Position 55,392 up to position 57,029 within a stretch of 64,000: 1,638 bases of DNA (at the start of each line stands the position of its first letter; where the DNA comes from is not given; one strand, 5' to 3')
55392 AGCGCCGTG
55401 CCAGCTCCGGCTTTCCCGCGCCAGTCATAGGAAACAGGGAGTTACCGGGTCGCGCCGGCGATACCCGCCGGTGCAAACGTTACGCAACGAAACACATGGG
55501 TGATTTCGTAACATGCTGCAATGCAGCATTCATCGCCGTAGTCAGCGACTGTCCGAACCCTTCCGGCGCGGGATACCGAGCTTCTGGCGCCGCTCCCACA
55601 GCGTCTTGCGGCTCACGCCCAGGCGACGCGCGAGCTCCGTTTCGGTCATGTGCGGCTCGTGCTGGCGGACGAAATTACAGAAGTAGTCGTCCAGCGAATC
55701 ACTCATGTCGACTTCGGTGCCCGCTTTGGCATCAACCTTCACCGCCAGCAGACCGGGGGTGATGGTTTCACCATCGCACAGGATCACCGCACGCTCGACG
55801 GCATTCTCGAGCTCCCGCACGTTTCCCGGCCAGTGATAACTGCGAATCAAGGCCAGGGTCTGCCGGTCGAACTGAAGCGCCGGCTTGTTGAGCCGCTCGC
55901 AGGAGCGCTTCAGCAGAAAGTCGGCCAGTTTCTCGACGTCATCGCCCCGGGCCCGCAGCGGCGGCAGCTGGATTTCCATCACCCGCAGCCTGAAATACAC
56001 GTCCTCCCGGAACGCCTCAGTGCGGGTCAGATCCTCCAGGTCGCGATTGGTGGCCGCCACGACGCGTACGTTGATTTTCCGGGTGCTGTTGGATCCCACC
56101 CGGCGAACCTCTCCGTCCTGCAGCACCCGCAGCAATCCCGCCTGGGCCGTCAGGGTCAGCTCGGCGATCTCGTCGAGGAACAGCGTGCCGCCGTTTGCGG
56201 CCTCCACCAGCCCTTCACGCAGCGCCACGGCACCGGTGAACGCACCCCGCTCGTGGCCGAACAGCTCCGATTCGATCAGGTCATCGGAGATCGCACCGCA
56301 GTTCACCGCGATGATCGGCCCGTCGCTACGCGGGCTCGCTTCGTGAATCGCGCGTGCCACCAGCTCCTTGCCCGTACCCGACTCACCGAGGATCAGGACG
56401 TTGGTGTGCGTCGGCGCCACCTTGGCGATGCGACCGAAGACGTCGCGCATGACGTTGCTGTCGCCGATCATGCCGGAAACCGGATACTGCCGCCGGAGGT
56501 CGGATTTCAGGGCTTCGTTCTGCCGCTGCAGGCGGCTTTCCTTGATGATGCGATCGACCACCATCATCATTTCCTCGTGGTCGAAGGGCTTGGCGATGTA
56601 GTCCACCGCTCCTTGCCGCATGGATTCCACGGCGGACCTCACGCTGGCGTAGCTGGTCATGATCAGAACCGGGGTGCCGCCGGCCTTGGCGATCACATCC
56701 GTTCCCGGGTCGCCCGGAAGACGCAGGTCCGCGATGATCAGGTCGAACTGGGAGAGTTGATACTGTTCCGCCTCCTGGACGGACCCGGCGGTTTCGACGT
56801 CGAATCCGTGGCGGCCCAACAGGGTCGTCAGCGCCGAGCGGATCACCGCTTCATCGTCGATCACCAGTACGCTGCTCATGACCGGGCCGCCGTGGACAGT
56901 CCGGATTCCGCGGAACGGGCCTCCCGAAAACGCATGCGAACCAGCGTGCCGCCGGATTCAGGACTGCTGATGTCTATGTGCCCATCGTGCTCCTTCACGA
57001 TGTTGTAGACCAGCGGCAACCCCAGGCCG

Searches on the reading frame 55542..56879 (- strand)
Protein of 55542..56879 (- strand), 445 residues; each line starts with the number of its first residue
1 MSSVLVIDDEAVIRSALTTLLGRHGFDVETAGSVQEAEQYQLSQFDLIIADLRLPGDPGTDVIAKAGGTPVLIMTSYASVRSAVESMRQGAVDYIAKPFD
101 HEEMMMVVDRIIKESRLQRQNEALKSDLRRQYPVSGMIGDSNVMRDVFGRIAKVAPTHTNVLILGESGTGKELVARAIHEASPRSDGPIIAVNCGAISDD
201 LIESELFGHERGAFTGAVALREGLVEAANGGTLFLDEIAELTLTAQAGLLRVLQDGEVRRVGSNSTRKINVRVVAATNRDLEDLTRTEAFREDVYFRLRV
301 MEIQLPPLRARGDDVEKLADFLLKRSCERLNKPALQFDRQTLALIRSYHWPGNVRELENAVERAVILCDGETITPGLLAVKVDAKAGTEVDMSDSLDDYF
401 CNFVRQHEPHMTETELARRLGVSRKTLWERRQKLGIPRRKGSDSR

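Call 3: search_protein_families(library=pfam, proteins=[window:55542-56879:-])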
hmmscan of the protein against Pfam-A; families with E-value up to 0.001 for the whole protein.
window:55542-56879:- (445 aa): 13 families
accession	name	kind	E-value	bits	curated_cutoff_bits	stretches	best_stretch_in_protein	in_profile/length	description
PF00158.32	Sigma54_activat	-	1e-68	230.7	20.2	1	137-304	1-168/168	Sigma-54 interaction domain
PF14532.12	Sigma54_activ_2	-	4.3e-22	79.3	25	1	138-308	1-138/138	Sigma-54 interaction domain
PF25601.1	AAA_lid_14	-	7.3e-22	77.4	27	1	309-387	1-79/87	AAA+ ATPase lid domain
PF00072.30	Response_reg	-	2.5e-20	73.1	30.2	1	4-108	1-110/111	Response regulator receiver domain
PF07728.20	AAA_5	-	2.6e-08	34.4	22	1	160-280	1-124/139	AAA domain (dynein-related subfamily)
PF01078.27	Mg_chelatase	-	2e-06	27.8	20.3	0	216-278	93-157/207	Magnesium chelatase, subunit ChlI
PF00004.35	AAA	-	7.1e-06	26.9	21.2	1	161-285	1-115/131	ATPase family associated with various cellular activities (AAA)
PF07724.20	AAA_2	-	0.00016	22.2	27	1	159-287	4-133/166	AAA domain (Cdc48 subfamily)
PF08279.18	HTH_11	-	0.00042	20.6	25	0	403-428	8-33/55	HTH domain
PF13412.12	HTH_24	-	0.0007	19.6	21.9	0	406-434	13-41/48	Winged helix-turn-helix DNA-binding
PF13404.12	HTH_AsnC-type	-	0.00076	19.7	27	0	410-434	17-41/42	AsnC-type helix-turn-helix domain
PF02954.25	HTH_8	-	0.00076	19.6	22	0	414-434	22-42/42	Bacterial regulatory protein, Fis family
PF13191.12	AAA_16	-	0.00087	20.3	32.6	0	145-212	13-84/167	AAA ATPase domain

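Call 10: search_protein_families(library=ncbifam, proteins=[window:55542-56879:-], max_evalue=0.00001)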
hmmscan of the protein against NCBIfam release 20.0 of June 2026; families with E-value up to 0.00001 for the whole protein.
window:55542-56879:- (445 aa): 86 families (the best 25 are shown)
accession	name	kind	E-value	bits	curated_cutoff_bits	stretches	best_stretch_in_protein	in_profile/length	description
NF008469.0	PRK11361.1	equivalog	3.1e-120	402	714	1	3-439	6-445/461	acetoacetate metabolism transcriptional regulator AtoC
TIGR01818.1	ntrC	equivalog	9.7e-117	390.6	558.6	1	4-408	1-411/463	nitrogen regulation protein NR(I)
NF007689.0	PRK10365.1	equivalog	1.3e-104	350.4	760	1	4-428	8-436/441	sigma-54-dependent response regulator transcription factor ZraR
NF041946.1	LuxO_transreg_Vib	equivalog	3.2e-103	346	800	1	8-397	3-396/463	quorum-sensing sigma-54 dependent transcriptional regulator LuxO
TIGR01817.1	nifA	equivalog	5.1e-103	345.6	528.85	1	118-393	179-453/534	nif-specific transcriptional activator NifA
TIGR02915.1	PEP_resp_reg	equivalog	5.1e-102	342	502.6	1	5-436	2-444/445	PEP-CTERM-box response regulator transcription factor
NF003451.0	PRK05022.1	equivalog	1.4e-96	324.3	476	1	116-372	170-427/512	nitric oxide reductase transcriptional regulator NorR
NF008176.1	PRK10923.1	equivalog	2.6e-96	323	620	1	3-373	5-376/469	nitrogen regulation protein NR(I)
NF038308.1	RNA_repair_RtcR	equivalog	3.1e-95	320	650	1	80-388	123-442/530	RNA repair transcriptional activator RtcR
NF041552.1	TF_PrdR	equivalog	6.3e-94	315.3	795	1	121-394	255-526/577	sigma-54 dependent transcriptional regulator PrdR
NF051870.1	NAssimRespRegNtrX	equivalog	7e-93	312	600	1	1-374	1-374/452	nitrogen assimilation response regulator NtrX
NF011695.0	PRK15115.1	equivalog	2.3e-92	310.1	763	1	3-404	8-404/445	two-component system response regulator GlrR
NF049963.1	RespRegFlgRCampy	domain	3.6e-87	293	750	1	4-430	3-423/429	fla regulon two-component system response regulator FlgR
TIGR02329.1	propionate_PrpR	equivalog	1.9e-84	284.2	499.2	1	60-431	156-524/526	propionate catabolism operon regulatory protein PrpR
NF050807.1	TransRegFlbDCaul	equivalog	5.8e-84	282.5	750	1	68-380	70-363/454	sigma-54-dependent transcriptional regulator FlbD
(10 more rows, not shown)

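Call 13: find_homologous_proteins(query=window:55542-56879:-, max_evalue=1e-50)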
Query window:55542-56879:- (445 aa): 7998 proteins with E <= 1e-50 among 8000 candidates; the best 120 are listed.
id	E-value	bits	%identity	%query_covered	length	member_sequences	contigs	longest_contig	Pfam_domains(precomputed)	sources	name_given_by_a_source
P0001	2.4e-288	974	100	100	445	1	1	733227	PF00158.33,PF25601.2,PF00004.36,PF14532.13,PF07728.21,PF00072.31,PF01078.28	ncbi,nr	ncbi:MAG: sigma-54 dependent transcriptional regulator [Gammaproteobacteria bacterium]|nr:sigma-54 d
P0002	8.5e-276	932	96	100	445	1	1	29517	PF00158.33,PF25601.2,PF00004.36,PF14532.13,PF07728.21,PF00072.31,PF01078.28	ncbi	-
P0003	1.1e-251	853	87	100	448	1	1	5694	PF00158.33,PF25601.2,PF14532.13,PF07728.21,PF00072.31,PF01078.28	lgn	-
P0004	2.5e-245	832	85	100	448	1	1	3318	PF00158.33,PF25601.2,PF00004.36,PF14532.13,PF07728.21,PF00072.31,PF01078.28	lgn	-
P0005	7.3e-240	814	85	100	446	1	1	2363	PF00158.33,PF25601.2,PF14532.13,PF07728.21,PF00072.31,PF01078.28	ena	-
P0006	1.2e-235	800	83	100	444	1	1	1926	PF00158.33,PF25601.2,PF14532.13,PF07728.21,PF00072.31,PF01078.28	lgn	-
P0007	6.9e-225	765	79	99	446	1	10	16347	PF00158.33,PF25601.2,PF14532.13,PF07728.21,PF00072.31,PF01078.28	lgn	-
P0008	4.8e-224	762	80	99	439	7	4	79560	PF00158.33,PF25601.2,PF14532.13,PF07728.21,PF00072.31,PF01078.28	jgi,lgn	jgi:DNA-binding NtrC family response regulator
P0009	1.4e-221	754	77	100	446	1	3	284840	PF00158.33,PF25601.2,PF14532.13,PF07728.21,PF00072.31,PF01078.28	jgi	-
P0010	1.3e-211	721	75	100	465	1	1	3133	PF00158.33,PF25601.2,PF14532.13,PF07728.21,PF00072.31,PF01078.28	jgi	-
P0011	2.1e-201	687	70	100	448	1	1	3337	PF00158.33,PF25601.2,PF14532.13,PF07728.21,PF00072.31,PF01078.28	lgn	-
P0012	3.8e-196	670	70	98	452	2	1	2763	PF00158.33,PF25601.2,PF14532.13,PF07728.21,PF00072.31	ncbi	-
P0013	3.6e-195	667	70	99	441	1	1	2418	PF00158.33,PF25601.2,PF14532.13,PF07728.21,PF00072.31,PF01078.28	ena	-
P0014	2.6e-194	664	69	99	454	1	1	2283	PF00158.33,PF07724.21,PF25601.2,PF14532.13,PF07728.21,PF00072.31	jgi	jgi:DNA-binding NtrC family response regulator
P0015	6.1e-194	663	69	99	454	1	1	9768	PF00158.33,PF07724.21,PF25601.2,PF14532.13,PF07728.21,PF00072.31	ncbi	-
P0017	2.9e-193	660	70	99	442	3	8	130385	PF00158.33,PF25601.2,PF14532.13,PF07728.21,PF00072.31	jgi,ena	jgi:DNA-binding NtrC family response regulator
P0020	1.5e-191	655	69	99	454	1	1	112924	PF00158.33,PF07724.21,PF25601.2,PF14532.13,PF07728.21,PF00072.31,PF01078.28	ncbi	-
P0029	2.0e-187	641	67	99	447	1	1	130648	PF00158.33,PF07724.21,PF25601.2,PF14532.13,PF07728.21,PF00072.31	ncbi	-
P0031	2.5e-187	641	65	99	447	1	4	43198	PF00158.33,PF25601.2,PF14532.13,PF07728.21,PF00072.31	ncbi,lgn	ncbi:MAG: two-component system response regulator CbrB [Gammaproteobacteria bacterium]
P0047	9.6e-183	626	64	99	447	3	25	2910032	PF00158.33,PF25601.2,PF14532.13,PF07728.21,PF00072.31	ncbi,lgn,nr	ncbi:MAG: sigma-54-dependent Fis family transcriptional regulator [Proteobacteria bacterium]|nr:MAG:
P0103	3.9e-177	607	63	100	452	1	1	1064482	PF00158.33,PF25601.2,PF14532.13,PF07728.21,PF00072.31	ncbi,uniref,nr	ncbi:sigma-54-dependent transcriptional regulator [Inmirania thermothiophila]|uniref:Two-component r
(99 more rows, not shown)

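Call 16: find_related_loci(query=A1, collection=genome_contigs, flank=6000)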
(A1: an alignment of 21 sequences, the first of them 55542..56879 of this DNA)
Query A1 (445 aa) in genome_contigs; peptide patterns used: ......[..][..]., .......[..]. (x = any residue, [..] = any of these).
600 stretches matched a pattern (row limit reached: there are more); 599 encode a relative of the query (tblastn E <= 1e-3); the best 80 are kept; 80 distinct loci.
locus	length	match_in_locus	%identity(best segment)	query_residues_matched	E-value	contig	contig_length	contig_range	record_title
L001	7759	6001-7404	59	1-440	2e-178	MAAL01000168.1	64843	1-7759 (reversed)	Gammaproteobacteria bacterium 42_54_T18 BD02T18_scaffold_149, whole genome shotgun sequence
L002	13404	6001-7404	56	1-440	8e-160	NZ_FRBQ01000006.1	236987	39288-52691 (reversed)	Phytopseudomonas punonensis strain CECT 8089, whole genome shotgun sequence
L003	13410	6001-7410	55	1-440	1e-160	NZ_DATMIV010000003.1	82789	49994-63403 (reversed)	MAG: Pseudomonas sp. isolate SMAG_U13551 k141_303470, whole genome shotgun sequence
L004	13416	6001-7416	55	1-440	1e-157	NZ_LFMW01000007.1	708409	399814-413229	Pseudomonas fildesensis strain KG01 sole5_c9, whole genome shotgun sequence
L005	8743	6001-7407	54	1-444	1e-151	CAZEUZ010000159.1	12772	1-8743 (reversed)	MAG TPA_asm: uncultured Cellvibrionaceae bacterium isolate binchicken_co372_150 genome assembly, contig: k141_1653987, w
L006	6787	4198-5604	41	4-444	1e-109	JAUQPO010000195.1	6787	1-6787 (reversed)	MAG: Acidobacteriota bacterium isolate JZ-1.bins.10.201901 NODE_10338_length_6787_cov_1.597598, whole genome shotgun seq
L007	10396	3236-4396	44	1-382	6e-108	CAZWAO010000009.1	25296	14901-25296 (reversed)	MAG TPA_asm: uncultured Ignavibacteria bacterium isolate binchicken_co81_427 genome assembly, contig: NODE_2476_length_2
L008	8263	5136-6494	42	1-436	8e-105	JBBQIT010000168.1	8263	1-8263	MAG: Bdellovibrionota bacterium isolate Co_metawrap_796 Cmw_796_k141_26393771_length_8263_cov_5.0000, whole genome shotg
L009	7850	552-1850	41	4-427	7e-105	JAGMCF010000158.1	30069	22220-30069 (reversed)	MAG: Candidatus Cloacimonadota bacterium isolate RS_16_45 ZL425.bin.45.fa_158, whole genome shotgun sequence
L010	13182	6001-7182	44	1-387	7e-103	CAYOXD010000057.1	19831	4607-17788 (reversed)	MAG TPA_asm: uncultured Desulfobacterales bacterium isolate binchicken_co224_209 genome assembly, contig: NODE_2475_leng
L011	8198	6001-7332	41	4-437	3e-105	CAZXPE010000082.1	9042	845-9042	MAG TPA_asm: uncultured bacterium isolate SRP090828_co1_86 genome assembly, contig: NODE_1530_length_9042_cov_9.100256,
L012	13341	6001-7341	41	2-436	6e-103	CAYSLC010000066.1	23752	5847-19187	MAG TPA_asm: uncultured Desulfobacteraceae bacterium isolate binchicken_co15_57 genome assembly, contig: NODE_1017_lengt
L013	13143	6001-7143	44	3-378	6e-103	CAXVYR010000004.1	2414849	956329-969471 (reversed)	MAG: Terriglobia bacterium isolate 00cd7bbc-bff0-487f-9545-a217d18c1db4 genome assembly, contig: contig_4, whole genome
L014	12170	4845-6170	42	2-441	2e-102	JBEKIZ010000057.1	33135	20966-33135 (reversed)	MAG: Terriglobia bacterium isolate SPRUCE 311 SPRUCE_311_57, whole genome shotgun sequence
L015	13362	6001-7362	43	1-436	7e-102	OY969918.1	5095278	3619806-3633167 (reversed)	MAG: uncultured Acidobacteriota bacterium isolate MFD04967.bin.c.4 genome assembly, chromosome: 1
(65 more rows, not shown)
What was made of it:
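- Tried and rejected: Genome-collection scan (call 16).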

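Call 17: find_encoding_contigs(protein=P0002, flank=6000, max_places=1)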
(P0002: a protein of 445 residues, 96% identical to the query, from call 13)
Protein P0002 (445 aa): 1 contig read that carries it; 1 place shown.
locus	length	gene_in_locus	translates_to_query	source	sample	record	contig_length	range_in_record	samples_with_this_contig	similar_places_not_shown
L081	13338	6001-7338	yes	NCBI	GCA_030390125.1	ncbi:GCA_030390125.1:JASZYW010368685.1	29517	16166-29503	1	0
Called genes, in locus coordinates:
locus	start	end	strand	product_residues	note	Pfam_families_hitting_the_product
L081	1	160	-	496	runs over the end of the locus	PF00361:Proton_antipo_M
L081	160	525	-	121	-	PF00420:Oxidored_q2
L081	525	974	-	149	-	PF04039:MnhB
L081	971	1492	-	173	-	PF13244:MbhD, PF20501:MbhE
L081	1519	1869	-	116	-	PF03334:PhaG_MnhG_YufB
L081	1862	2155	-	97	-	PF04066:MrpF_PhaF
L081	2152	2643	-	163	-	PF01899:MNHE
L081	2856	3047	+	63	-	-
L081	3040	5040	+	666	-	-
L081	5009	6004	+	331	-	PF00512:HisKA, PF02518:HATPase_c, PF13581:HATPase_c_2 (weak)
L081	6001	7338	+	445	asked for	PF00072:Response_reg, PF00158:Sigma54_activat, PF14532:Sigma54_activ_2, PF01078:Mg_chelatase (faint), PF00004:AAA (weak), PF07728:AAA_5, PF25601:AAA_lid_14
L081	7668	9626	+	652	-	PF00474:SSF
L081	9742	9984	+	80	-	-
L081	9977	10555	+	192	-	PF24575:TPR_Slam (faint), PF07719:TPR_2 (faint), PF13181:TPR_8 (faint), PF13428:TPR_14 (faint), PF13432:TPR_16, PF14559:TPR_19 (weak), PF13424:TPR_12, PF00515:TPR_1, +4 more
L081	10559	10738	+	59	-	-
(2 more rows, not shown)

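Call 18: find_encoding_contigs(protein=P0008, flank=6000, max_places=2)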
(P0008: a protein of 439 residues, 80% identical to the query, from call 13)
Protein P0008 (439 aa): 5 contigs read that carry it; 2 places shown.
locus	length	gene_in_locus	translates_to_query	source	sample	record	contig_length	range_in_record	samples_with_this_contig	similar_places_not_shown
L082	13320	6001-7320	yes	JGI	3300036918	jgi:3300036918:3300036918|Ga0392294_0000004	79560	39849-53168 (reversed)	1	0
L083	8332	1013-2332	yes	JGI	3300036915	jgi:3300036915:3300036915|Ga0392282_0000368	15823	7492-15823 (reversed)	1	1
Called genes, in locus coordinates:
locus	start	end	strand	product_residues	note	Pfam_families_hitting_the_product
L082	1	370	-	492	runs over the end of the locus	PF10125:NADHdeh_related, PF00361:Proton_antipo_M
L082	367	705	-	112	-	PF00420:Oxidored_q2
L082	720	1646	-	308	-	PF13244:MbhD, PF20501:MbhE (weak), PF04039:MnhB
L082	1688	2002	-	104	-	PF03334:PhaG_MnhG_YufB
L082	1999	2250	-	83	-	PF04066:MrpF_PhaF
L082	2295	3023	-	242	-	PF01899:MNHE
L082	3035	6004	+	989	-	PF00989:PAS (weak), PF00512:HisKA, PF13581:HATPase_c_2 (faint), PF02518:HATPase_c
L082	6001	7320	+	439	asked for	PF00072:Response_reg, PF00158:Sigma54_activat, PF14532:Sigma54_activ_2, PF01078:Mg_chelatase (faint), PF07728:AAA_5 (weak), PF25601:AAA_lid_14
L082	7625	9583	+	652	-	PF00474:SSF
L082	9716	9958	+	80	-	-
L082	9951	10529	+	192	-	PF13181:TPR_8 (faint), PF13432:TPR_16, PF13176:TPR_7 (faint), PF14559:TPR_19, PF13424:TPR_12 (weak), PF13414:TPR_11 (weak), PF00515:TPR_1, PF07719:TPR_2 (weak), +4 more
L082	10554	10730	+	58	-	-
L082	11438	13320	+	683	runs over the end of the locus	PF16177:ACAS_N, PF00501:AMP-binding, PF13193:AMP-binding_C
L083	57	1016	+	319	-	PF00512:HisKA, PF02518:HATPase_c, PF13581:HATPase_c_2 (weak)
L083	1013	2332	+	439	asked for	PF00072:Response_reg, PF00158:Sigma54_activat, PF14532:Sigma54_activ_2, PF01078:Mg_chelatase (faint), PF07728:AAA_5 (weak), PF25601:AAA_lid_14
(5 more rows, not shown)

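Call 19: find_encoding_contigs(protein=P0009, flank=6000, max_places=1)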
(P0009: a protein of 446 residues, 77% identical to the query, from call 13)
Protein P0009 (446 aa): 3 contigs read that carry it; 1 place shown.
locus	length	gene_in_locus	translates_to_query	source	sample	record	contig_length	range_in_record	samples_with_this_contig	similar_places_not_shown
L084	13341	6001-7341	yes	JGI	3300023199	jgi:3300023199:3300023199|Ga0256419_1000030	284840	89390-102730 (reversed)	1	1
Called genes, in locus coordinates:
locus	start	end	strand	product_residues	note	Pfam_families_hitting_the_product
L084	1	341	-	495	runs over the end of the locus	PF10125:NADHdeh_related (weak), PF00361:Proton_antipo_M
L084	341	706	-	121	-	PF00420:Oxidored_q2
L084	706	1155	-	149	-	PF04039:MnhB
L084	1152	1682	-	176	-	PF13244:MbhD, PF20501:MbhE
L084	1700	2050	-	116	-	PF03334:PhaG_MnhG_YufB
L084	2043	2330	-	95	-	PF04066:MrpF_PhaF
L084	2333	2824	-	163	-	PF01899:MNHE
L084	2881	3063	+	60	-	-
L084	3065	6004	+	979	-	PF00512:HisKA, PF02518:HATPase_c, PF13581:HATPase_c_2 (weak)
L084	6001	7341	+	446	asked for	PF00072:Response_reg, PF00158:Sigma54_activat, PF14532:Sigma54_activ_2, PF01078:Mg_chelatase (faint), PF07728:AAA_5, PF25601:AAA_lid_14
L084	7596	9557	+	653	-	PF00474:SSF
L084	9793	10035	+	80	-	-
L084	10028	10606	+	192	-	PF07719:TPR_2 (weak), PF13432:TPR_16, PF13414:TPR_11 (weak), PF14559:TPR_19, PF13424:TPR_12, PF00515:TPR_1, PF07719:TPR_2 (weak), PF13181:TPR_8 (weak), +9 more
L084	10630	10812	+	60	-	-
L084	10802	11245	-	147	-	-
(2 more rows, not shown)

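Call 20: find_encoding_contigs(protein=P0007, flank=6000, max_places=1)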
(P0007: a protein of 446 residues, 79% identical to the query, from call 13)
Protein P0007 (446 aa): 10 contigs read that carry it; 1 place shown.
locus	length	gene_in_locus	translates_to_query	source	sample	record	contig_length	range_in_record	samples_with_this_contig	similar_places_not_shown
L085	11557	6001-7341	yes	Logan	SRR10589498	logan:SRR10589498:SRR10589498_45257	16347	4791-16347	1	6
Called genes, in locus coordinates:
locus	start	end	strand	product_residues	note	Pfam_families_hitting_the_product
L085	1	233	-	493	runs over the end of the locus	PF10125:NADHdeh_related (weak), PF00361:Proton_antipo_M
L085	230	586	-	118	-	PF00420:Oxidored_q2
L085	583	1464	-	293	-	PF13244:MbhD, PF20501:MbhE (weak), PF04039:MnhB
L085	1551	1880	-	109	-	PF03334:PhaG_MnhG_YufB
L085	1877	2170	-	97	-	PF04066:MrpF_PhaF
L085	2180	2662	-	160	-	PF01899:MNHE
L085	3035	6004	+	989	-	PF00512:HisKA, PF02518:HATPase_c, PF13581:HATPase_c_2 (weak)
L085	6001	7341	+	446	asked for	PF00072:Response_reg, PF00158:Sigma54_activat, PF01078:Mg_chelatase (faint), PF14532:Sigma54_activ_2, PF07728:AAA_5 (weak), PF25601:AAA_lid_14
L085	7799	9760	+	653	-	PF00474:SSF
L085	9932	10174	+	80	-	-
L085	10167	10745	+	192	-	PF13432:TPR_16, PF13414:TPR_11 (weak), PF14559:TPR_19 (weak), PF13424:TPR_12, PF13371:TPR_9 (weak), PF00515:TPR_1, PF07719:TPR_2 (weak), PF13181:TPR_8 (weak), +4 more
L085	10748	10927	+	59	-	-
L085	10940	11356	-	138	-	-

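Call 21: find_encoding_contigs(protein=P0017, flank=6000, max_places=1)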
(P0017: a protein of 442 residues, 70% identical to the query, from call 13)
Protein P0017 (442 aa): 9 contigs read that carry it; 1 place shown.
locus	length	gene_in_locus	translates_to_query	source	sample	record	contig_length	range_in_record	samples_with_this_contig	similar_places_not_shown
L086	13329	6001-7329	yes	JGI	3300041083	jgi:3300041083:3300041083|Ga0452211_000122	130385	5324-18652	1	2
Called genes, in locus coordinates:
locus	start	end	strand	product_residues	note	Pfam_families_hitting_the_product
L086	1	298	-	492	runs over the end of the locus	PF10125:NADHdeh_related (weak), PF00361:Proton_antipo_M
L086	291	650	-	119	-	PF00420:Oxidored_q2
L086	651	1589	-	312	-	PF13244:MbhD, PF20501:MbhE, PF04039:MnhB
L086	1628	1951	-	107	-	PF03334:PhaG_MnhG_YufB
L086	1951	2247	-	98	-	PF04066:MrpF_PhaF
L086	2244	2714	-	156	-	PF01899:MNHE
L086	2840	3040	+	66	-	-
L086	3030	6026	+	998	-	PF00512:HisKA, PF02518:HATPase_c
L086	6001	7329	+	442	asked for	PF00072:Response_reg, PF00158:Sigma54_activat, PF14532:Sigma54_activ_2, PF07728:AAA_5 (weak), PF25601:AAA_lid_14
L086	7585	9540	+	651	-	PF00474:SSF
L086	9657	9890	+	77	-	-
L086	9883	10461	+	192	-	PF13432:TPR_16, PF13414:TPR_11 (weak), PF14559:TPR_19, PF13424:TPR_12 (weak), PF13414:TPR_11 (weak), PF00515:TPR_1, PF07719:TPR_2 (weak), PF13181:TPR_8 (weak), +5 more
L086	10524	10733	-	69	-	-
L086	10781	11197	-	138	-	-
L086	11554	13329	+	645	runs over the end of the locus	PF16177:ACAS_N, PF00501:AMP-binding, PF13193:AMP-binding_C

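Call 22: find_encoding_contigs(protein=P0020, flank=6000, max_places=1)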
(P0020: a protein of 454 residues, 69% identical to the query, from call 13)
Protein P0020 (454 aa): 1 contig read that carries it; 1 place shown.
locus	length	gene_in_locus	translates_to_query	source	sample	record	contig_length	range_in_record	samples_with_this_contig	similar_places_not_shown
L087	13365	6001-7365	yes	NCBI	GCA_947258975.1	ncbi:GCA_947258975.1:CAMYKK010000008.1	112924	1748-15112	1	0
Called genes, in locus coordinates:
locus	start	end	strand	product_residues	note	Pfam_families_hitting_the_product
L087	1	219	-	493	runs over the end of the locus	PF10125:NADHdeh_related, PF00361:Proton_antipo_M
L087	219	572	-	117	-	PF00420:Oxidored_q2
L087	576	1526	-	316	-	PF13244:MbhD, PF20501:MbhE (weak), PF04039:MnhB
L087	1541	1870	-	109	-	PF03334:PhaG_MnhG_YufB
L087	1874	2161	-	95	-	PF04066:MrpF_PhaF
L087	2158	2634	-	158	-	PF01899:MNHE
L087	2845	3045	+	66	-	-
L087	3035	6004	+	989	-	PF00989:PAS (faint), PF00512:HisKA, PF02518:HATPase_c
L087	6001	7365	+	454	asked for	PF00072:Response_reg, PF00158:Sigma54_activat, PF14532:Sigma54_activ_2, PF01078:Mg_chelatase (faint), PF07724:AAA_2, PF07728:AAA_5, PF25601:AAA_lid_14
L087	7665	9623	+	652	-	PF00474:SSF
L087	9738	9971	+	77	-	-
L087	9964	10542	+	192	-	PF12895:ANAPC3 (weak), PF00515:TPR_1 (weak), PF13432:TPR_16, PF14559:TPR_19, PF13424:TPR_12, PF00515:TPR_1, PF07719:TPR_2, PF13181:TPR_8, +10 more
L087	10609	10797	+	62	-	-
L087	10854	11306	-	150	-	-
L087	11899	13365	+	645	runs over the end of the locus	PF16177:ACAS_N, PF00501:AMP-binding, PF13193:AMP-binding_C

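Call 23: find_encoding_contigs(protein=P0031, flank=6000, max_places=1)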
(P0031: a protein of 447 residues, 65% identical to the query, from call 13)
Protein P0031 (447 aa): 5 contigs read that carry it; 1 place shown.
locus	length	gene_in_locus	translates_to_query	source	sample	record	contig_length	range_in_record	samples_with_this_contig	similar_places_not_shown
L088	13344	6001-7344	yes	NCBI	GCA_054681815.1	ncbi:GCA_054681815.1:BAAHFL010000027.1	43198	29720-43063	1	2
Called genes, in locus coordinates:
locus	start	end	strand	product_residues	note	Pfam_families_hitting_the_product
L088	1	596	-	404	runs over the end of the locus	PF00155:Aminotran_1_2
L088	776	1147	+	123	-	PF04430:DUF498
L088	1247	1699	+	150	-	PF21157:DksA_N, PF01258:zf-dskA_traR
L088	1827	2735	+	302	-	PF00749:tRNA-synt_1c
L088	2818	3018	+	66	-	-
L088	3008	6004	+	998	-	PF00989:PAS (faint), PF00512:HisKA, PF02518:HATPase_c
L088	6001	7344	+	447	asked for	PF00072:Response_reg, PF00158:Sigma54_activat, PF14532:Sigma54_activ_2, PF07728:AAA_5 (weak), PF25601:AAA_lid_14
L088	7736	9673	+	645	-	PF16177:ACAS_N, PF00501:AMP-binding, PF13193:AMP-binding_C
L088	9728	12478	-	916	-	PF00474:SSF (faint), PF00512:HisKA, PF02518:HATPase_c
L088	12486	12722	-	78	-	-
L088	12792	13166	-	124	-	PF00072:Response_reg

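Call 24: find_encoding_contigs(protein=P0047, flank=6000, max_places=1)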
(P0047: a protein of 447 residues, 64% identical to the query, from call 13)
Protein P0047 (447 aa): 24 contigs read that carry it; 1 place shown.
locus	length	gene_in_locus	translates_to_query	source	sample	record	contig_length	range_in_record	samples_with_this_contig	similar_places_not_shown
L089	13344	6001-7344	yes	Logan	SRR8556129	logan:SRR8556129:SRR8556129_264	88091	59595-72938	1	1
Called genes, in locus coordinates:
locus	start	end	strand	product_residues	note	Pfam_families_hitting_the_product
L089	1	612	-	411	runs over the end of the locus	PF00155:Aminotran_1_2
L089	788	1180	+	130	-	PF04430:DUF498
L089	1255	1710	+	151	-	PF21157:DksA_N, PF01258:zf-dskA_traR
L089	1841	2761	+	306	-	PF00749:tRNA-synt_1c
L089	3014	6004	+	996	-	PF00512:HisKA, PF02518:HATPase_c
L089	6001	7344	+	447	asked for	PF00072:Response_reg, PF00158:Sigma54_activat, PF14532:Sigma54_activ_2, PF07728:AAA_5 (weak), PF25601:AAA_lid_14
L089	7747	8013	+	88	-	PF13937:DUF4212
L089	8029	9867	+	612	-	PF00474:SSF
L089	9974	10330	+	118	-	-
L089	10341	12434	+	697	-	PF00571:CBS (weak), PF03445:DUF294, PF10335:DUF294_C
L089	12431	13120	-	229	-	-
